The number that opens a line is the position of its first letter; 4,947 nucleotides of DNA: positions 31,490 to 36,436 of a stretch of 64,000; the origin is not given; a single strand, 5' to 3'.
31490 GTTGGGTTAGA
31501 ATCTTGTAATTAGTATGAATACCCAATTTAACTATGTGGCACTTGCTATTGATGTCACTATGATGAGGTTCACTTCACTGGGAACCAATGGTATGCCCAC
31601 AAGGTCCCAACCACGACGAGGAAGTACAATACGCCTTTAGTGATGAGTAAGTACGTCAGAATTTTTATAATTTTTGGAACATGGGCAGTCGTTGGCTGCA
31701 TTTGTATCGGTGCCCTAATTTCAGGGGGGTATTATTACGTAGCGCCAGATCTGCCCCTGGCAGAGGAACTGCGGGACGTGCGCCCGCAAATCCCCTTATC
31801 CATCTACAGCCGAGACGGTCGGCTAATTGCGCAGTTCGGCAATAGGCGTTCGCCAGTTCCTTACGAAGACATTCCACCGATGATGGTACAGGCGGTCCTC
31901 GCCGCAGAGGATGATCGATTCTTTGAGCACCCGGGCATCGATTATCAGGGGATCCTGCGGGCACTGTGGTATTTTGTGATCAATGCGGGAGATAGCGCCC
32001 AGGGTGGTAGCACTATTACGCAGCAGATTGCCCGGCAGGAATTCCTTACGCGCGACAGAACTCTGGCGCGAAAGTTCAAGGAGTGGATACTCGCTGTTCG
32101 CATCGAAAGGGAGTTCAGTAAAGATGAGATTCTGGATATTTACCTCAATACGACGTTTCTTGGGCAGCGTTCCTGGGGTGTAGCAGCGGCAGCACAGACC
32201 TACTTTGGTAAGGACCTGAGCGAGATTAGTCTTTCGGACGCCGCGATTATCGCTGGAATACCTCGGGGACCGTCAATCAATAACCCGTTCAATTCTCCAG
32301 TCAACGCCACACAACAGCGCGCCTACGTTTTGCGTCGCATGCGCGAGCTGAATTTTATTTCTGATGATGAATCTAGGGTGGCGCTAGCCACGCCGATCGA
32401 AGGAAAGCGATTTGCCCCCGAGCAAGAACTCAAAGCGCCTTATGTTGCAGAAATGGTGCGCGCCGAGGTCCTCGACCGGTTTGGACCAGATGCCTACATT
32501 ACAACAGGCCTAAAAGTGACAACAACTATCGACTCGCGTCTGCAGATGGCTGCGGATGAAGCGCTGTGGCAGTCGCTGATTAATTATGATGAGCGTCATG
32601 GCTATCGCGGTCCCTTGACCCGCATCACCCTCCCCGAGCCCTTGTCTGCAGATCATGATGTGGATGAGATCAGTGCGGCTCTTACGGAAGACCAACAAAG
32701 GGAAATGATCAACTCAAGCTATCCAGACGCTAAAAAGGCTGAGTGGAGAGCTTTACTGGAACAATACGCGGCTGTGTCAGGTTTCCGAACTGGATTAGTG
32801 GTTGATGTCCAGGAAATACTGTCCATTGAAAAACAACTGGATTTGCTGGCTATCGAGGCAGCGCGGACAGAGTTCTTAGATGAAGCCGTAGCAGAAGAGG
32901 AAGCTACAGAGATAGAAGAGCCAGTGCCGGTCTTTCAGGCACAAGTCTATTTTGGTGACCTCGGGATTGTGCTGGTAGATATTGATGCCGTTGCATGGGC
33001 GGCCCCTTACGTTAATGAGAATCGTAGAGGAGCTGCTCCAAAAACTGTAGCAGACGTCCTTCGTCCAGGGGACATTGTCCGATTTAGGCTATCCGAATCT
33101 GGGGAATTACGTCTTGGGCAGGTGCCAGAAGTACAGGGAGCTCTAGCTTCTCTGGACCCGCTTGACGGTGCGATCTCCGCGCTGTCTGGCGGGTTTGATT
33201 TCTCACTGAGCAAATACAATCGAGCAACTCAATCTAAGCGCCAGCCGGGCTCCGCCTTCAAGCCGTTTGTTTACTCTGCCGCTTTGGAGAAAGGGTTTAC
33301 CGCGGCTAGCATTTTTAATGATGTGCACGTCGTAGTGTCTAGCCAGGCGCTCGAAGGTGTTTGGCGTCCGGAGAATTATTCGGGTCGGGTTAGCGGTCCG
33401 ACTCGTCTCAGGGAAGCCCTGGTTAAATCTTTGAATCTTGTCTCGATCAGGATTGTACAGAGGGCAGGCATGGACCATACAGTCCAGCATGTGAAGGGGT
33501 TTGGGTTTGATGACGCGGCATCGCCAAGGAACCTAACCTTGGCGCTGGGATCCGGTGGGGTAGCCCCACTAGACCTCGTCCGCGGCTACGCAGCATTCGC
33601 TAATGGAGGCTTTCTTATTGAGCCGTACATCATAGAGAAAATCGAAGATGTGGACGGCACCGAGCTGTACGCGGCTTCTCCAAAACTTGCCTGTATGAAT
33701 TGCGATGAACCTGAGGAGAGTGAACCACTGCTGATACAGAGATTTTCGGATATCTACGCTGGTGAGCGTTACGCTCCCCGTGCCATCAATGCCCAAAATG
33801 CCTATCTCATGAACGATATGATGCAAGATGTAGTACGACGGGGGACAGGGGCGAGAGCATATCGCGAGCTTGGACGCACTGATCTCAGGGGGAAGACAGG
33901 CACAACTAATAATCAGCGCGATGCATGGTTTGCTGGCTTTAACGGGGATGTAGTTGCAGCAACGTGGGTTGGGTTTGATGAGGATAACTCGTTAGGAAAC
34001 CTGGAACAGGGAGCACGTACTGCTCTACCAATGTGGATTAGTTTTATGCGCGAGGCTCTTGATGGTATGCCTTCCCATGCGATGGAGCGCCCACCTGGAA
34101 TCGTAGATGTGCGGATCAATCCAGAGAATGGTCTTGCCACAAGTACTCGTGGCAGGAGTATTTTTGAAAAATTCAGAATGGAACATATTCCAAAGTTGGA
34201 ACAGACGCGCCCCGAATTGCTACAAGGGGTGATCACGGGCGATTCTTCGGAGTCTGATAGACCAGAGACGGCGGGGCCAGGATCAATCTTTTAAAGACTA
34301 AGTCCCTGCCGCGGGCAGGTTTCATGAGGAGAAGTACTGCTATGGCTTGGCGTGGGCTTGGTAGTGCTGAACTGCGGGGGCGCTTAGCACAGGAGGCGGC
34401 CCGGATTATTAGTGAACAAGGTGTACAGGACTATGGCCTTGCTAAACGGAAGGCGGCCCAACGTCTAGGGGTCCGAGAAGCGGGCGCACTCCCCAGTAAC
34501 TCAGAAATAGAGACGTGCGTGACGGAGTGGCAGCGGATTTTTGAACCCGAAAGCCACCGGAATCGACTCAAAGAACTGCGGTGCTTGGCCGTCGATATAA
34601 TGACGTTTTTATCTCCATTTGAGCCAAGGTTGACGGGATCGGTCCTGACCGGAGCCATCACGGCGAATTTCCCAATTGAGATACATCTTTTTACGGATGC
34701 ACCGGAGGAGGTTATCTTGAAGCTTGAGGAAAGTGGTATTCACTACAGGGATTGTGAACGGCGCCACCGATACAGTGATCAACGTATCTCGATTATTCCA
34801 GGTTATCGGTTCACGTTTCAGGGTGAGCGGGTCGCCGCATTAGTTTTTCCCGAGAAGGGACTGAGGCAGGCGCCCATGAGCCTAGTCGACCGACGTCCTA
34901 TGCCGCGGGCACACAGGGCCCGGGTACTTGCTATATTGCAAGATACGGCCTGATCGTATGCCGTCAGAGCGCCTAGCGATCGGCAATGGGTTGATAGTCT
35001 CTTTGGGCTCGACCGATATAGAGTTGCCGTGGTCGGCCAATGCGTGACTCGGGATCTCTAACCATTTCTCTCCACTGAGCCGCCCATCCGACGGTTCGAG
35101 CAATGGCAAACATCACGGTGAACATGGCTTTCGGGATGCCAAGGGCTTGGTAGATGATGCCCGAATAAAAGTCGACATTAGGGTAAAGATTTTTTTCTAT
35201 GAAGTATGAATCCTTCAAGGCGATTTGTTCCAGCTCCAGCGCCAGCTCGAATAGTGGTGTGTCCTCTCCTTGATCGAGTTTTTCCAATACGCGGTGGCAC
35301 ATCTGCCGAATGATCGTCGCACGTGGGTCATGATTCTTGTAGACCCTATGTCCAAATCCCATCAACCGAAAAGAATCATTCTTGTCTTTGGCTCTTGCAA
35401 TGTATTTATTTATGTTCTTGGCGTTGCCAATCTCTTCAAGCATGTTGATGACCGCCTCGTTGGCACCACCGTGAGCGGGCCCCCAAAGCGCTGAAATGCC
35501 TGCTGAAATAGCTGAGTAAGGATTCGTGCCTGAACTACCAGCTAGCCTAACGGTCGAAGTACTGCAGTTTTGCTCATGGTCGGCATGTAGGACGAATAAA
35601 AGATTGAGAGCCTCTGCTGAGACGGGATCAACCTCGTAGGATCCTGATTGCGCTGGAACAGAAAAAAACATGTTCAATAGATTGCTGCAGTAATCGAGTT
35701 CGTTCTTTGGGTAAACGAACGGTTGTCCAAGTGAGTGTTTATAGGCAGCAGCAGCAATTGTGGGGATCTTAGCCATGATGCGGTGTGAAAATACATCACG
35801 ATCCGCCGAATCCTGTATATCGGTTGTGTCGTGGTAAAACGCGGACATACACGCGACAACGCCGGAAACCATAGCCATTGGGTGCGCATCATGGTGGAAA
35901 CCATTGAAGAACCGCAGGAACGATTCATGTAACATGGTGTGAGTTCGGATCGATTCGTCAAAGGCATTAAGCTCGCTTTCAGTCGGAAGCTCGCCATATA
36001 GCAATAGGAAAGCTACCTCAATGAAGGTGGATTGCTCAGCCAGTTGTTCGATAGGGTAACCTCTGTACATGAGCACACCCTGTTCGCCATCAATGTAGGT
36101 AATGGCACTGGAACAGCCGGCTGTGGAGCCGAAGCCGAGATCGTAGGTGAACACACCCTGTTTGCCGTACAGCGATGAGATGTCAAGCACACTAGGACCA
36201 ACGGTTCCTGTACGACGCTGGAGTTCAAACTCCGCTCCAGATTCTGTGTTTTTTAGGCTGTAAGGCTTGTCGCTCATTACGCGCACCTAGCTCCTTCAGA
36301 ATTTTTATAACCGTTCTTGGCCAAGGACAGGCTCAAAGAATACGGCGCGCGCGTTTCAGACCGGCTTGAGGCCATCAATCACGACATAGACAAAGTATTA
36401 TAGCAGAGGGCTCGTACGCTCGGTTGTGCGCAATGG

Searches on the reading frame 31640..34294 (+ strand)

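Call 73: search_protein_families(library=ncbifam, proteins=[window:31640-34294:+], max_evalue=1e-20)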
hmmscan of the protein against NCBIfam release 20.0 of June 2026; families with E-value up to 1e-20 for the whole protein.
window:31640-34294:+ (884 aa): 13 families
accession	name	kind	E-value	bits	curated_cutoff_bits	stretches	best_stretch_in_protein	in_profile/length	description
NF008643.0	PRK11636.1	equivalog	1e-204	682.3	1263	3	4-328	2-322/850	peptidoglycan glycosyltransferase/peptidoglycan DD-transpeptidase MrcA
TIGR02074.1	PBP_1a_fam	subfamily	6.2e-170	566.5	508.75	1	69-807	1-533/535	PBP1A family penicillin-binding protein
NF051885.1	tranpepglycosPbpC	equivalog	1.3e-141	473.2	900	2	6-314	9-315/632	multimodular transpeptidase-transglycosylase PbpC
TIGR02071.1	PBP_1b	equivalog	2e-105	353.6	717.75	3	65-313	142-392/729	penicillin-binding protein 1B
TIGR02073.1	PBP_1c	equivalog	6e-90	302.8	494.2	2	62-311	25-262/728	penicillin-binding protein 1C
NF007061.0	PRK09506.1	equivalog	2.2e-85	287.1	1120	1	65-312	206-455/825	bifunctional glycosyl transferase/transpeptidase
NF038276.1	strep_PBP2A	exception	5.9e-82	276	1100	2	24-304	50-331/716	penicillin-binding protein PBP2A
NF011423.0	PRK14850.1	equivalog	3.9e-70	237.2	1275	1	66-311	153-400/764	penicillin-binding protein 1b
NF038272.1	strep_PBP1A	exception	4.9e-69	233.3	1075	1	5-303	7-306/658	penicillin-binding protein PBP1A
NF008414.0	PRK11240.1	equivalog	3.6e-52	177.4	1121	1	67-305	61-284/774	peptidoglycan glycosyltransferase PbpC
NF038274.1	strep_PBP1B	exception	1e-50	172.9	1225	1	59-235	69-253/745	penicillin-binding protein PBP1B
NF010008.0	PRK13481.1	equivalog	9.4e-35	120.2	270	1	67-249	77-264/269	glycosyltransferase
TIGR02070.1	mono_pep_trsgly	equivalog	3.4e-34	118.3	182.65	1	71-237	56-221/224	monofunctional biosynthetic peptidoglycan transglycosylase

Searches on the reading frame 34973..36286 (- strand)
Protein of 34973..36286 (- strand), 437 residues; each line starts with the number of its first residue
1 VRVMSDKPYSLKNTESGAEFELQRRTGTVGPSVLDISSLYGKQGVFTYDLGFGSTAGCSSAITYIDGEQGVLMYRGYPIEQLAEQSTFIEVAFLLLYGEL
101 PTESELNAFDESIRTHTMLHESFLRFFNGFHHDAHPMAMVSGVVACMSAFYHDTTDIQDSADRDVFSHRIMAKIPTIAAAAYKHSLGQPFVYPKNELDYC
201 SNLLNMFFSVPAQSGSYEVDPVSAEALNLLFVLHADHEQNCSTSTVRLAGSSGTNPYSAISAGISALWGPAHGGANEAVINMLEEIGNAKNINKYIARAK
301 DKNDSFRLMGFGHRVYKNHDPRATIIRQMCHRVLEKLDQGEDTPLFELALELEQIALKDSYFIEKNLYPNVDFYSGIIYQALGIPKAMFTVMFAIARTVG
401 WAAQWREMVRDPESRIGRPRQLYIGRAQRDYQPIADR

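Call 73: search_protein_families(library=ncbifam, proteins=[window:34973-36286:-], max_evalue=1e-20)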
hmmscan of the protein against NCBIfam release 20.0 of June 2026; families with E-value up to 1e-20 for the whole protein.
window:34973-36286:- (437 aa): 17 families
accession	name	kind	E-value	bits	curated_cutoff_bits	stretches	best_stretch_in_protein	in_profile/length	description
NF004126.0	PRK05614.1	equivalog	6.7e-210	697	505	1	5-437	2-430/430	citrate synthase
TIGR01798.1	cit_synth_I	equivalog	7.4e-202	670.5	485.15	1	19-431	3-412/412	citrate synthase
NF010639.0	PRK14036.1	equivalog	4e-107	358.2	502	1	47-437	5-378/379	citrate synthase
TIGR01800.1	cit_synth_II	subfamily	5e-99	331.5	421.3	1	58-437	9-368/368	2-methylcitrate synthase/citrate synthase II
NF041157.1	Cit_synThplmales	equivalog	4.7e-95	318.9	590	1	60-437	16-376/377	citrate synthase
NF010640.0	PRK14037.1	subfamily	2.5e-84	283.3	504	1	61-437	17-377/377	citrate synthase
NF010638.0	PRK14035.1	equivalog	6.3e-84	281.9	572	1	57-437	13-372/372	citrate synthase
NF041301.1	Cit_synth_Halo_CitZ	equivalog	6.4e-84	282.1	550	1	59-437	16-379/379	citrate synthase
NF010637.0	PRK14034.1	equivalog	1.7e-82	277.4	594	1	70-437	23-371/372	citrate synthase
NF010636.0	PRK14033.1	equivalog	3e-79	266.5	479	1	60-432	21-373/376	bifunctional 2-methylcitrate synthase/citrate synthase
NF009006.1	PRK12351.1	equivalog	5.6e-69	232.3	550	1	53-437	12-376/376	bifunctional 2-methylcitrate synthase/citrate synthase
NF009005.0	PRK12350.1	subfamily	2.5e-65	221.1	332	1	58-432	14-356/366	citrate synthase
NF010635.0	PRK14032.1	subfamily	2.9e-64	217.2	426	1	68-437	65-448/448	citrate synthase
NF009004.0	PRK12349.1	equivalog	9.5e-63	212.2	508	1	48-428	7-368/372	citrate synthase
NF007128.0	PRK09569.1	subfamily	2.6e-46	158.2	344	1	60-405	50-406/437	citrate (Si)-synthase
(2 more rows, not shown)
